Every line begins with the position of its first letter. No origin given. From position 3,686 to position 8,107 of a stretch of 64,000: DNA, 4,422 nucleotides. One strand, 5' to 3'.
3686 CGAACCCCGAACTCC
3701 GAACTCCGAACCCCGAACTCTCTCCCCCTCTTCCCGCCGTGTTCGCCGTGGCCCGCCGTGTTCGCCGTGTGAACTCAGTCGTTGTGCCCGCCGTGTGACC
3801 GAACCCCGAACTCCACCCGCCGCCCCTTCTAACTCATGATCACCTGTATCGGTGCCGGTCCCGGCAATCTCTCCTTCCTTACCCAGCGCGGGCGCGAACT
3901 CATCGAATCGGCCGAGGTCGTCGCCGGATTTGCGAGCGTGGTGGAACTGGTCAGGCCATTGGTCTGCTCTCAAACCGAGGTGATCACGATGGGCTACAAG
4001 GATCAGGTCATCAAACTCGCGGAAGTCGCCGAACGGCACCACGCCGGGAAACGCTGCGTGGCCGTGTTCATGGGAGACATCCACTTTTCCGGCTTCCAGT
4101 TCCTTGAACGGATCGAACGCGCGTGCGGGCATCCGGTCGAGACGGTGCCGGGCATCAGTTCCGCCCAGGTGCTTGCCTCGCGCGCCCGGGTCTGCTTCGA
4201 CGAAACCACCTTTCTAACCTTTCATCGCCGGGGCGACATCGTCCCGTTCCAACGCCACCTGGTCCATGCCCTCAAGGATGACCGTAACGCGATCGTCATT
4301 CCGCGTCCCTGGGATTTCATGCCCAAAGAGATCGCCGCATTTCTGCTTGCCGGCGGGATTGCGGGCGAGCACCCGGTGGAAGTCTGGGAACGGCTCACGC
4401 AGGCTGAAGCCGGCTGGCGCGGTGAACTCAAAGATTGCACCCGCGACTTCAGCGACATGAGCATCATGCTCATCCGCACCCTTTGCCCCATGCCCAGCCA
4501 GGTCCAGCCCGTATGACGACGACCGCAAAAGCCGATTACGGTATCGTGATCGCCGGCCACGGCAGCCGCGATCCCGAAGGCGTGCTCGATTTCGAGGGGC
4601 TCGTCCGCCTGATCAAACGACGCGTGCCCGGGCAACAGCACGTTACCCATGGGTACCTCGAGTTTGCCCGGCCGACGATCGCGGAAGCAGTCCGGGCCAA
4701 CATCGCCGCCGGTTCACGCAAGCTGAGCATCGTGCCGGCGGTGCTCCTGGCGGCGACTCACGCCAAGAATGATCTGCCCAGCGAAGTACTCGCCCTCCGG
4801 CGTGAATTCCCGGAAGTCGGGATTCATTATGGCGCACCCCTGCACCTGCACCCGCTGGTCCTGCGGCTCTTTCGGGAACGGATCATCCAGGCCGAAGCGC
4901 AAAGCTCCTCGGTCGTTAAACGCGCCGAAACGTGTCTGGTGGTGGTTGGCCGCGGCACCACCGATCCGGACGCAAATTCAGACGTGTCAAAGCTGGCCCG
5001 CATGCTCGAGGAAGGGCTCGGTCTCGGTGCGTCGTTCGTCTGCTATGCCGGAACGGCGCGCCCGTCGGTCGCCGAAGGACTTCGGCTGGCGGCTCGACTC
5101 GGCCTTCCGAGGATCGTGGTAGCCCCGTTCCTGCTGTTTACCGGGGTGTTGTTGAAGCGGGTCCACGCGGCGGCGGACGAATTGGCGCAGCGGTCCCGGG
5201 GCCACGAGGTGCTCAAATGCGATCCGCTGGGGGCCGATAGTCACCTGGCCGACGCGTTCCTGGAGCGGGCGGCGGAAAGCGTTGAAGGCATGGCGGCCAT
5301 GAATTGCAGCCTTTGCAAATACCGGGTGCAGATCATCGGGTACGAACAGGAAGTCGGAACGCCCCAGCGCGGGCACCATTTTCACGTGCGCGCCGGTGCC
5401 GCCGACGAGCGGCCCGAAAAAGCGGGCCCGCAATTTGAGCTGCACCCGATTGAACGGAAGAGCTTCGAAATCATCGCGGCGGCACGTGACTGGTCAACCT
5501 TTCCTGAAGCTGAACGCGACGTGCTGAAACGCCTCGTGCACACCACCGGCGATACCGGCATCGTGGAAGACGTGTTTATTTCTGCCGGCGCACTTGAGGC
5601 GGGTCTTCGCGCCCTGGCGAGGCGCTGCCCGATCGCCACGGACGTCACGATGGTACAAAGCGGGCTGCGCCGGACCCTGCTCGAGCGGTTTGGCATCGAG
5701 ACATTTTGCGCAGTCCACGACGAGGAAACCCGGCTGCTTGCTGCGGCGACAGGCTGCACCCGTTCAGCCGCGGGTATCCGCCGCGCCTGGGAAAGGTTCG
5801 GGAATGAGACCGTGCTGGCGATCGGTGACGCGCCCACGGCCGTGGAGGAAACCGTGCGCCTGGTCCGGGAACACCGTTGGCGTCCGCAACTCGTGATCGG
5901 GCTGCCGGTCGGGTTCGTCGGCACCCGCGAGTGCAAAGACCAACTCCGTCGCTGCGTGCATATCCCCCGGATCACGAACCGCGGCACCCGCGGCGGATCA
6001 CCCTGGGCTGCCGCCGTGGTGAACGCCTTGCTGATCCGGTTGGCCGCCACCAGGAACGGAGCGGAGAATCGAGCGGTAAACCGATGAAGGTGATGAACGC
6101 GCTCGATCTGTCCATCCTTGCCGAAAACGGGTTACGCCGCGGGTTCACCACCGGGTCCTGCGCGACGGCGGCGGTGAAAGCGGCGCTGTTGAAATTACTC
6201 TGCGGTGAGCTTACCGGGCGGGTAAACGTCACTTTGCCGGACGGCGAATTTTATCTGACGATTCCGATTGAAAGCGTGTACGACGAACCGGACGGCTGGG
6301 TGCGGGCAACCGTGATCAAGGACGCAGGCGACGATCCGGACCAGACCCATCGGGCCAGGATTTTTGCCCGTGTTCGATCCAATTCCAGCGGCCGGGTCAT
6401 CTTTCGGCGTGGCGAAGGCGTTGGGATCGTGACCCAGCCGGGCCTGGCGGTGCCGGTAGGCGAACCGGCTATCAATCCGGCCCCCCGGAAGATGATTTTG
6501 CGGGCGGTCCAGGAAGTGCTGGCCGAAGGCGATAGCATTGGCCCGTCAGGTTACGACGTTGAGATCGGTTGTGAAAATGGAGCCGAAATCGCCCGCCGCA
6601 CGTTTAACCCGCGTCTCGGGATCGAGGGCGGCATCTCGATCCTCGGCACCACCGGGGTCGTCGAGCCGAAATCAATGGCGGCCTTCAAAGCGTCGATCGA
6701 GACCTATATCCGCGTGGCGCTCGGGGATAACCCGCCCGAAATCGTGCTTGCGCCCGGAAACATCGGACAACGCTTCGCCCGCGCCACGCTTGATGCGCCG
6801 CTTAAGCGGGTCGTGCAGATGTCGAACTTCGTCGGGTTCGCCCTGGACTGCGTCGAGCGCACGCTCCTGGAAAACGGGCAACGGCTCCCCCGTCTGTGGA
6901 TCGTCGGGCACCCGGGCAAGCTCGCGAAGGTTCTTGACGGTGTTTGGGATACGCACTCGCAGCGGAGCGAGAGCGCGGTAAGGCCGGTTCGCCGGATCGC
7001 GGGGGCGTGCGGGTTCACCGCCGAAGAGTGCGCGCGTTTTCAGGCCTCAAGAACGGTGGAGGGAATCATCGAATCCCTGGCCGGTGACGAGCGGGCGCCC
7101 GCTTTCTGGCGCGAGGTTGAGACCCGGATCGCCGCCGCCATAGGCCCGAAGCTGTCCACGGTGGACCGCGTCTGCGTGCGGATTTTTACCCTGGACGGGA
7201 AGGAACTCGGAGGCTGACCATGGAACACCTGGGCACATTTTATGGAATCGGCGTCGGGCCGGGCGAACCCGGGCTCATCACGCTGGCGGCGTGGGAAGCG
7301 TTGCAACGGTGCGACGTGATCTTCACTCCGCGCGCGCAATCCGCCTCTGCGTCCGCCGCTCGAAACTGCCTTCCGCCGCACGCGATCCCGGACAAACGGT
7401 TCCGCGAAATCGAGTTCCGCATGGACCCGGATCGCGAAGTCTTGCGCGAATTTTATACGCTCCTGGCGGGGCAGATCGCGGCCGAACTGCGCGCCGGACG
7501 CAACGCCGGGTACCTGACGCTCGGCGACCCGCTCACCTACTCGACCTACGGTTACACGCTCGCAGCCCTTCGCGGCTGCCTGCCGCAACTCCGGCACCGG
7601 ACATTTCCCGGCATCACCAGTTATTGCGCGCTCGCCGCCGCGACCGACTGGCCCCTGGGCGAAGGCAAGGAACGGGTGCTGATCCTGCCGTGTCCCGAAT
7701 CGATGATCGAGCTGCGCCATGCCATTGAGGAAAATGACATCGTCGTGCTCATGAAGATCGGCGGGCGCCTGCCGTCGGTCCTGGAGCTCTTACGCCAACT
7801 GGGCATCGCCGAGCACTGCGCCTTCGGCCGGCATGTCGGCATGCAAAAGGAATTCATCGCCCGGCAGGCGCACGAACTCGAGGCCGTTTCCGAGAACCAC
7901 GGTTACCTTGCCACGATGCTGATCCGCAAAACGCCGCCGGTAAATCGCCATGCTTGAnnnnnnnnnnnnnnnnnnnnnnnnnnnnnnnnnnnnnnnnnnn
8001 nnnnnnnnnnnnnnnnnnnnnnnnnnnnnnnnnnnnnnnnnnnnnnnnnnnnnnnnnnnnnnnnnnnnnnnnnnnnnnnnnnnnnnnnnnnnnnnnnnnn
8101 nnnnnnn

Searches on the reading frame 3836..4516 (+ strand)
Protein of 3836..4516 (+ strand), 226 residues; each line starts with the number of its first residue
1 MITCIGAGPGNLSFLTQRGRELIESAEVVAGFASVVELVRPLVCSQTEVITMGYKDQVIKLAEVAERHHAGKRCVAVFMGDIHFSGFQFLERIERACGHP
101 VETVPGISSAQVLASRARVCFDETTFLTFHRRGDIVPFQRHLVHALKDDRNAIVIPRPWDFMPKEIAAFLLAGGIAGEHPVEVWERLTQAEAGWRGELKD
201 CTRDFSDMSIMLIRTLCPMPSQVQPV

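Call 13: search_protein_families(library=pfam, proteins=[window:3836-4516:+])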
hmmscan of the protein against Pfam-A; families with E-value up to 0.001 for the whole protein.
window:3836-4516:+ (226 aa): 1 family
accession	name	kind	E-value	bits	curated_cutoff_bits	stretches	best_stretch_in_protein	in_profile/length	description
PF00590.25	TP_methylase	-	1.1e-23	84.7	27.8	1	1-199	1-209/212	Tetrapyrrole (Corrin/Porphyrin) Methylases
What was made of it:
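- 3836..4516 (+): cbiE-type cobalt-precorrin-7 (C5)-methyltransferase. Pfam TP_methylase (call 13).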

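Call 25: find_encoding_contigs(protein=window:3836-4516:+, flank=10000, max_places=10)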
Protein window:3836-4516:+ (226 aa): no gene with exactly this product is on record in the collection.
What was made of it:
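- Tried and rejected: It initially found nothing (call 25).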

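Call 56: find_homologous_proteins(query=window:3836-4516:+, max_evalue=1e-40)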
Query window:3836-4516:+ (226 aa): 894 proteins with E <= 1e-40 among 2208 candidates; the best 120 are listed.
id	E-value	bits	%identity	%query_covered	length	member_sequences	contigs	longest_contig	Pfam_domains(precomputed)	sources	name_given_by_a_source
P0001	3.8e-149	512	100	100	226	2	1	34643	PF00590.26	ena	-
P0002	7.1e-138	475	92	100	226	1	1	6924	PF00590.26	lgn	-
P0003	5.0e-128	443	86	100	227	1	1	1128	PF00590.26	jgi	jgi:precorrin-6y C5,15-methyltransferase (decarboxylating) CbiE subunit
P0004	8.8e-128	442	86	100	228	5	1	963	PF00590.26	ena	-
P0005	3.9e-127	440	87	100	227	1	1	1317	PF00590.26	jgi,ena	jgi:cobalt-precorrin-7 (C5)-methyltransferase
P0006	1.0e-126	439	85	100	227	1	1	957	PF00590.26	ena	-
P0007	5.4e-125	433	83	100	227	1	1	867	PF00590.26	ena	-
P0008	2.2e-124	431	85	100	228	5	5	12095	PF00590.26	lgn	-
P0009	1.1e-121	422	82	99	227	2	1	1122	PF00590.26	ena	-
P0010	6.0e-121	420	81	99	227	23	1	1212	PF00590.26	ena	-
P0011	3.7e-117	407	80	99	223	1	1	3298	PF00590.26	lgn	-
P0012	2.7e-116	405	77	100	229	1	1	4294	PF00590.26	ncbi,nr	ncbi:MAG: cobalt-precorrin-7 (C(5))-methyltransferase [Verrucomicrobiota bacterium]|nr:cobalt-precor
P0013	3.0e-116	404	77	99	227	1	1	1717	PF00590.26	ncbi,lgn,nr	ncbi:MAG TPA: cobalt-precorrin-7 (C(5))-methyltransferase [Chthoniobacterales bacterium]|nr:cobalt-p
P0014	4.7e-116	404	77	100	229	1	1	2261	PF00590.26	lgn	-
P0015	6.4e-115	400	76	100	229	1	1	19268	PF00590.26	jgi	jgi:cobalt-precorrin-7 (C5)-methyltransferase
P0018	6.0e-114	397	74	100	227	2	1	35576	PF00590.26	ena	-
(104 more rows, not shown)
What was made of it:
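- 3836..4516 (+): Homologues are named as such by their sources (call 56).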

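Call 57: find_encoding_contigs(protein=P0001, flank=10000, max_places=4)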
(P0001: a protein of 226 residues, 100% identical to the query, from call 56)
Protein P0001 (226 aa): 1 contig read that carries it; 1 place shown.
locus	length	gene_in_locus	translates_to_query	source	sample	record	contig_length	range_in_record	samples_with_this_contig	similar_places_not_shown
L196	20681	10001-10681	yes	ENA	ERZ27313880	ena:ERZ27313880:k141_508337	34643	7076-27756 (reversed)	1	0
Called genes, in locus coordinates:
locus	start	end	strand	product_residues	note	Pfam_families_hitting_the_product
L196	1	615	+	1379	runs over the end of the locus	PF13428:TPR_14 (faint), PF13424:TPR_12, PF17874:TPR_MalT (weak), PF00515:TPR_1 (weak), PF07719:TPR_2 (weak), PF13374:TPR_10 (weak), PF13424:TPR_12, PF12770:CHAT, +9 more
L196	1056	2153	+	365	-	PF02277:DBI_PRT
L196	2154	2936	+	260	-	PF02654:CobS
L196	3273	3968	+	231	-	PF02283:CobU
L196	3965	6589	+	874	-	PF00155:Aminotran_1_2, PF01656:CbiA, PF13500:AAA_26 (faint), PF07685:GATase_3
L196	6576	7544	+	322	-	PF03186:CobD_Cbib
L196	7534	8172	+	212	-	PF02572:CobA_CobO_BtuR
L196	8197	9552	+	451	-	PF01656:CbiA, PF13500:AAA_26 (faint), PF07685:GATase_3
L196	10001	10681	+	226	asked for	PF00590:TP_methylase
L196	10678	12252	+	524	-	PF01903:CbiX, PF02570:CbiC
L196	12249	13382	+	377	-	PF01888:CbiD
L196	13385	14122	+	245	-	PF00590:TP_methylase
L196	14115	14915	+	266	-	PF00590:TP_methylase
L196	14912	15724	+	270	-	PF11760:CbiG_N, PF01890:CbiG_C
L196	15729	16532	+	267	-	-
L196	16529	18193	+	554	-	PF00590:TP_methylase, PF02571:CbiJ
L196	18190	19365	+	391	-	PF02492:cobW, PF07683:CobW_C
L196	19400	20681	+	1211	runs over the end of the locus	PF02514:CobN-Mg_chel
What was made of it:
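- Tried and rejected: The same protein was then reached through the homology search (calls 56, 57).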

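Call 58: find_encoding_contigs(protein=P0002, flank=10000, max_places=4)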
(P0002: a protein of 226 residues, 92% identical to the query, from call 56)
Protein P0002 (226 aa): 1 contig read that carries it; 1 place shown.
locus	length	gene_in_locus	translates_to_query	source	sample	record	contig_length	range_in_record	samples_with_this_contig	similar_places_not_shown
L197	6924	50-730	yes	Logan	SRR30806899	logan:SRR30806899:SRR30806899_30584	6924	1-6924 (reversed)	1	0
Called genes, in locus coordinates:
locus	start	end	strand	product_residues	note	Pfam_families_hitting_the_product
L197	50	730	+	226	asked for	PF00590:TP_methylase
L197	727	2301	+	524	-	PF01903:CbiX, PF02570:CbiC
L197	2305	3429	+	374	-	PF01888:CbiD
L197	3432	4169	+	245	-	PF00590:TP_methylase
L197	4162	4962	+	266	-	PF00590:TP_methylase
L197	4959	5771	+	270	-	PF11760:CbiG_N, PF01890:CbiG_C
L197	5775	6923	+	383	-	?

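Call 59: find_encoding_contigs(protein=P0008, flank=10000, max_places=5)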
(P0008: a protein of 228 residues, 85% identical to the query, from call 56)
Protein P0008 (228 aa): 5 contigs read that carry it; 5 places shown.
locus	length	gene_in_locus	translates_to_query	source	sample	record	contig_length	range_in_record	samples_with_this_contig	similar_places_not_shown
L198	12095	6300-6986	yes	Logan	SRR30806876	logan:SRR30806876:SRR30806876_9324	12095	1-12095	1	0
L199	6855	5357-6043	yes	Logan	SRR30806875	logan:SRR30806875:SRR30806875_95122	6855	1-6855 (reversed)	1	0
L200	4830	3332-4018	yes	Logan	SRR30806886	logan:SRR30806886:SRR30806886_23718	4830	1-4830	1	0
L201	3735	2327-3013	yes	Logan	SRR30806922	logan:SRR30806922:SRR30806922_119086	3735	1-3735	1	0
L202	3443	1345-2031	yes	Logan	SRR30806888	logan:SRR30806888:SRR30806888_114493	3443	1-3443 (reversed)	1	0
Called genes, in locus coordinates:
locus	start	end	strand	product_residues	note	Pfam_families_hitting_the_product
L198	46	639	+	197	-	PF02283:CobU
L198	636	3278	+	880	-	PF00155:Aminotran_1_2, PF01656:CbiA, PF13500:AAA_26 (faint), PF07685:GATase_3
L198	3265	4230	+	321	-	PF03186:CobD_Cbib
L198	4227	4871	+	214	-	PF02572:CobA_CobO_BtuR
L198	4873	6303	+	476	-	PF01656:CbiA, PF13500:AAA_26 (weak), PF07685:GATase_3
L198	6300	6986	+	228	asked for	PF00590:TP_methylase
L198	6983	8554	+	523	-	PF01903:CbiX, PF02570:CbiC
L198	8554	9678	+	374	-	PF01888:CbiD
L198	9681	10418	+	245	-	PF00590:TP_methylase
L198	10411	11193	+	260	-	PF00590:TP_methylase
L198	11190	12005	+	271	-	PF11760:CbiG_N, PF01890:CbiG_C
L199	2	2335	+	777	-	?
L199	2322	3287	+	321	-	PF03186:CobD_Cbib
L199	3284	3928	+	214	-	PF02572:CobA_CobO_BtuR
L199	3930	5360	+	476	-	PF01656:CbiA, PF13500:AAA_26 (weak), PF07685:GATase_3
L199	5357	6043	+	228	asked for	PF00590:TP_methylase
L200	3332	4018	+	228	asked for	PF00590:TP_methylase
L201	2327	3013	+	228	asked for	PF00590:TP_methylase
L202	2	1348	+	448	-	?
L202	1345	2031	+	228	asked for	PF00590:TP_methylase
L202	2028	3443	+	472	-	?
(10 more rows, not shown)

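Call 79: find_encoding_contigs(protein=P0005, flank=3000, max_places=3)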
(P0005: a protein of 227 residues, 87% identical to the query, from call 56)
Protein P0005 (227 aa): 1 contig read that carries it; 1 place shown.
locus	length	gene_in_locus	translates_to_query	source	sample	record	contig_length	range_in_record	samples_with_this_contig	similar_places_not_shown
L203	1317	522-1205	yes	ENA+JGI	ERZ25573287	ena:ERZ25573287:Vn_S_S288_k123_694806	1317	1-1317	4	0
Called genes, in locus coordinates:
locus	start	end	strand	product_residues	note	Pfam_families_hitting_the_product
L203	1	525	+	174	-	?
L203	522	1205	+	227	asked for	PF00590:TP_methylase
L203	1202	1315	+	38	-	?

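Call 80: find_encoding_contigs(protein=P0003, flank=3000, max_places=3)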
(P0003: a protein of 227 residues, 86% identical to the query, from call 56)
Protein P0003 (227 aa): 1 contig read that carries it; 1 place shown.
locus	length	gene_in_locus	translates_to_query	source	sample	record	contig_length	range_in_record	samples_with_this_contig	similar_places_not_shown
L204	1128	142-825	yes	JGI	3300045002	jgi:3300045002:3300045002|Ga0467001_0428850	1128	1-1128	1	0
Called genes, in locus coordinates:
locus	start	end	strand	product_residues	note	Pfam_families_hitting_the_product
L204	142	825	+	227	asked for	PF00590:TP_methylase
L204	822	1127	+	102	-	?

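Call 81: find_encoding_contigs(protein=P0011, flank=3500, max_places=3)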
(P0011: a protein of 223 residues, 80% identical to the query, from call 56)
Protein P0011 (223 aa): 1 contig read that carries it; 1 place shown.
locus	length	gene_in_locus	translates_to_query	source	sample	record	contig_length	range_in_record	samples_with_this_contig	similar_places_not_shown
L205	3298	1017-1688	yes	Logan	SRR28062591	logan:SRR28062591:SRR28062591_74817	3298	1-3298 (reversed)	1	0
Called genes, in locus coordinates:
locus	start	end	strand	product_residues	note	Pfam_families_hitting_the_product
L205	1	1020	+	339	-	?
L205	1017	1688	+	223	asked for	PF00590:TP_methylase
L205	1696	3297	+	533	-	PF01903:CbiX, PF02570:CbiC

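Call 90: find_encoding_contigs(protein=P0010, flank=3000, max_places=3)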
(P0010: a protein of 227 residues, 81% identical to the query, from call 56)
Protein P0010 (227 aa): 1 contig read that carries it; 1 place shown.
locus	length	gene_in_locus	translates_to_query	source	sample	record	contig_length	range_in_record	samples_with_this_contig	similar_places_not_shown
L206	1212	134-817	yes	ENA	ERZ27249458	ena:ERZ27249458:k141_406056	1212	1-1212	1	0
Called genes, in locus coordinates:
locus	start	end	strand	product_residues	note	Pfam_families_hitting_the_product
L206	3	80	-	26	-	?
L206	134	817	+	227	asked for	PF00590:TP_methylase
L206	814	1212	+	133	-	?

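Call 91: find_encoding_contigs(protein=P0009, flank=3000, max_places=3)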
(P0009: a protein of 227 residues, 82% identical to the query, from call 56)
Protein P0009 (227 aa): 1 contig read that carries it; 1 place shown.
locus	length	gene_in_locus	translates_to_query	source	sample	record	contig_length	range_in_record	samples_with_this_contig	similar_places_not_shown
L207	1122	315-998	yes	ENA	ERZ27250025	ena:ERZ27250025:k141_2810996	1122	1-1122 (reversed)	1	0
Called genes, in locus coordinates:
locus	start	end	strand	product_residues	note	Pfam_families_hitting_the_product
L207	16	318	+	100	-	PF07685:GATase_3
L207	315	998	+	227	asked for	PF00590:TP_methylase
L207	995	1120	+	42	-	?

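Call 102: find_encoding_contigs(protein=P0015, flank=10000, max_places=2)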
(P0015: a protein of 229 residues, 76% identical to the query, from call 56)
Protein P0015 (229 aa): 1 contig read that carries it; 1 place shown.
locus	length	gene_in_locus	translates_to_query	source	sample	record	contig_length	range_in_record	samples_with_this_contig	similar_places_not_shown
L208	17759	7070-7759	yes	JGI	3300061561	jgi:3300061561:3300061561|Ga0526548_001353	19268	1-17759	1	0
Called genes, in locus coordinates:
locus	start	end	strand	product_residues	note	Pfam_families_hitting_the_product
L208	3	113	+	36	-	?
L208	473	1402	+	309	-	PF01497:Peripla_BP_2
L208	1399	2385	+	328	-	PF01032:FecCD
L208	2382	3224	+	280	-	PF00005:ABC_tran, PF02463:SMC_N (faint), PF13304:AAA_21 (weak)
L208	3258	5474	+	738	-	PF07715:Plug, PF00593:TonB_dep_Rec_b-barrel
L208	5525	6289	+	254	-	PF02654:CobS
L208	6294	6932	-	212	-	-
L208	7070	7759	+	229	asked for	PF00590:TP_methylase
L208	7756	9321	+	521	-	PF01903:CbiX, PF06180:CbiK (faint), PF01903:CbiX, PF02570:CbiC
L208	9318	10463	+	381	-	PF01888:CbiD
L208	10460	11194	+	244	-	PF00590:TP_methylase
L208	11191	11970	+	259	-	PF00590:TP_methylase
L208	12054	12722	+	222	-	PF11760:CbiG_N, PF01890:CbiG_C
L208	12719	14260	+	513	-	PF00590:TP_methylase, PF02571:CbiJ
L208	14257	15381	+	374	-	PF02492:cobW, PF07683:CobW_C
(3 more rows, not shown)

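Call 103: find_encoding_contigs(protein=P0018, flank=10000, max_places=2)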
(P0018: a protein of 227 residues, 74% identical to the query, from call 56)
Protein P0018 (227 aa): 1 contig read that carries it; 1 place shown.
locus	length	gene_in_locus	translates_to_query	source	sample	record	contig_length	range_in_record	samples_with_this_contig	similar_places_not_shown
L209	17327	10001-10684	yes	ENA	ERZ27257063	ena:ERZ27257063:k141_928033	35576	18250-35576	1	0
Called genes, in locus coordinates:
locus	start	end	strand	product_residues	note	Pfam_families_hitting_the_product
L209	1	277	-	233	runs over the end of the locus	PF02678:Pirin, PF07883:Cupin_2 (weak), PF17954:Pirin_C_2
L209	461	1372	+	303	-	PF00126:HTH_1, PF03466:LysR_substrate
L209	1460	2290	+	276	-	PF00288:GHMP_kinases_N, PF08544:GHMP_kinases_C (weak)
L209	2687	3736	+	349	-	PF03824:NicO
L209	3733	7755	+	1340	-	PF02514:CobN-Mg_chel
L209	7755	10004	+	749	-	PF07728:AAA_5 (faint), PF01078:Mg_chelatase (weak), PF17863:AAA_lid_2, PF00092:VWA, PF13519:VWA_2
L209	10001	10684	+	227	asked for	PF00590:TP_methylase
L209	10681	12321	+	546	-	PF01903:CbiX, PF06180:CbiK (faint), PF01903:CbiX, PF02570:CbiC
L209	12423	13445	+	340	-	PF01888:CbiD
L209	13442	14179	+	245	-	PF00590:TP_methylase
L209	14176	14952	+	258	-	PF00590:TP_methylase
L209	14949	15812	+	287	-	PF11760:CbiG_N, PF01890:CbiG_C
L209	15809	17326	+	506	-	?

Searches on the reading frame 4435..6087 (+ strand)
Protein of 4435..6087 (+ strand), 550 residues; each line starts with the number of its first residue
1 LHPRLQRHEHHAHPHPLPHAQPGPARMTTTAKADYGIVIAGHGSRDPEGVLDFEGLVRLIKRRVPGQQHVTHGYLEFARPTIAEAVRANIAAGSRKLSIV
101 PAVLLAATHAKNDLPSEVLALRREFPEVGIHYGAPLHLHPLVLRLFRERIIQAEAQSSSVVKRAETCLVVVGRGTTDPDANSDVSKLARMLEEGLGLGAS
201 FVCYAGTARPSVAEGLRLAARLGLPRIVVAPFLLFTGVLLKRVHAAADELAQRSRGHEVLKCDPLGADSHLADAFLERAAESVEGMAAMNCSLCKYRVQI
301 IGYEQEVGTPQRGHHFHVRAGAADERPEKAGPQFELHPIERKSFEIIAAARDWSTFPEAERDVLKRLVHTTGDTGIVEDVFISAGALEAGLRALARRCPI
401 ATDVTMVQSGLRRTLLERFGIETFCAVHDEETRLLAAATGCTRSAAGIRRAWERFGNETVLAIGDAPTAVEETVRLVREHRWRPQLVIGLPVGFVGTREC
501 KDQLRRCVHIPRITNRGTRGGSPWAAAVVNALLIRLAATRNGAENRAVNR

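Call 13: search_protein_families(library=pfam, proteins=[window:4435-6087:+])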
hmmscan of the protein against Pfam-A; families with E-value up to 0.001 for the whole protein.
window:4435-6087:+ (550 aa): 3 families
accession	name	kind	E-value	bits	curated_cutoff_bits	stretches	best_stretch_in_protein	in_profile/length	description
PF02570.20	CbiC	-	5e-65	219.3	22.5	1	339-533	2-194/196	Precorrin-8X methylmutase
PF01903.22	CbiX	-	1.4e-46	157.6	22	2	42-147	1-105/106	CbiX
PF06180.16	CbiK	-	0.00067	19.5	26.2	0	31-117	138-221/262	Cobalt chelatase (CbiK)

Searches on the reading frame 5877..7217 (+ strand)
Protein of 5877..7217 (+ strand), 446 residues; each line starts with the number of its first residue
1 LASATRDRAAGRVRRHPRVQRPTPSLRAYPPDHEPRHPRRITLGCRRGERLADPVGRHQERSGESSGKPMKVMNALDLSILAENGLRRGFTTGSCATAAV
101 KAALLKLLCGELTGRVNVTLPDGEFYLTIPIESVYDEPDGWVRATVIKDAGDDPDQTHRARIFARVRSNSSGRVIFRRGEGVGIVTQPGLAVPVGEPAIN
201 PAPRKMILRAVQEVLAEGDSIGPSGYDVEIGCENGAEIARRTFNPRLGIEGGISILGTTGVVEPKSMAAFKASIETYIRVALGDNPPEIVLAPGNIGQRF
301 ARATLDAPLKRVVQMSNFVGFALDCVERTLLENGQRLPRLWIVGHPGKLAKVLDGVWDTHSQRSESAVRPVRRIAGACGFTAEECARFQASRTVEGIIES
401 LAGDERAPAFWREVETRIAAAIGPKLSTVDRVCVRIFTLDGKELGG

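Call 13: search_protein_families(library=pfam, proteins=[window:5877-7217:+])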
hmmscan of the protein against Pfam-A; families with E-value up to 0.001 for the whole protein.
window:5877-7217:+ (446 aa): 1 family
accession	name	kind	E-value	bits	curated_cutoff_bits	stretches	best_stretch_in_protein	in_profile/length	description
PF01888.22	CbiD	-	1.5e-86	290.3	25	1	86-355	1-254/254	CbiD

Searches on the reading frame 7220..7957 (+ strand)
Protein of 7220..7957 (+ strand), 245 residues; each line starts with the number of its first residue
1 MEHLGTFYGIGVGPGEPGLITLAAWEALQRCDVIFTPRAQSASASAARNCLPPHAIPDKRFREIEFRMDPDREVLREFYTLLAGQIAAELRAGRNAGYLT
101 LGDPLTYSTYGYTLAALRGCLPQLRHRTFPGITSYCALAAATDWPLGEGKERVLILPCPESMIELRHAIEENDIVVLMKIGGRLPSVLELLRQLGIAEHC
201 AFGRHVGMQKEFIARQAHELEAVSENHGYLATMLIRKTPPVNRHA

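Call 13: search_protein_families(library=pfam, proteins=[window:7220-7957:+])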
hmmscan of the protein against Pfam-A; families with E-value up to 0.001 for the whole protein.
window:7220-7957:+ (245 aa): 1 family
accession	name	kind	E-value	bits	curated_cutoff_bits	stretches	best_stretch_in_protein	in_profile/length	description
PF00590.25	TP_methylase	-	3.3e-43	148.5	27.8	1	6-215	1-205/212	Tetrapyrrole (Corrin/Porphyrin) Methylases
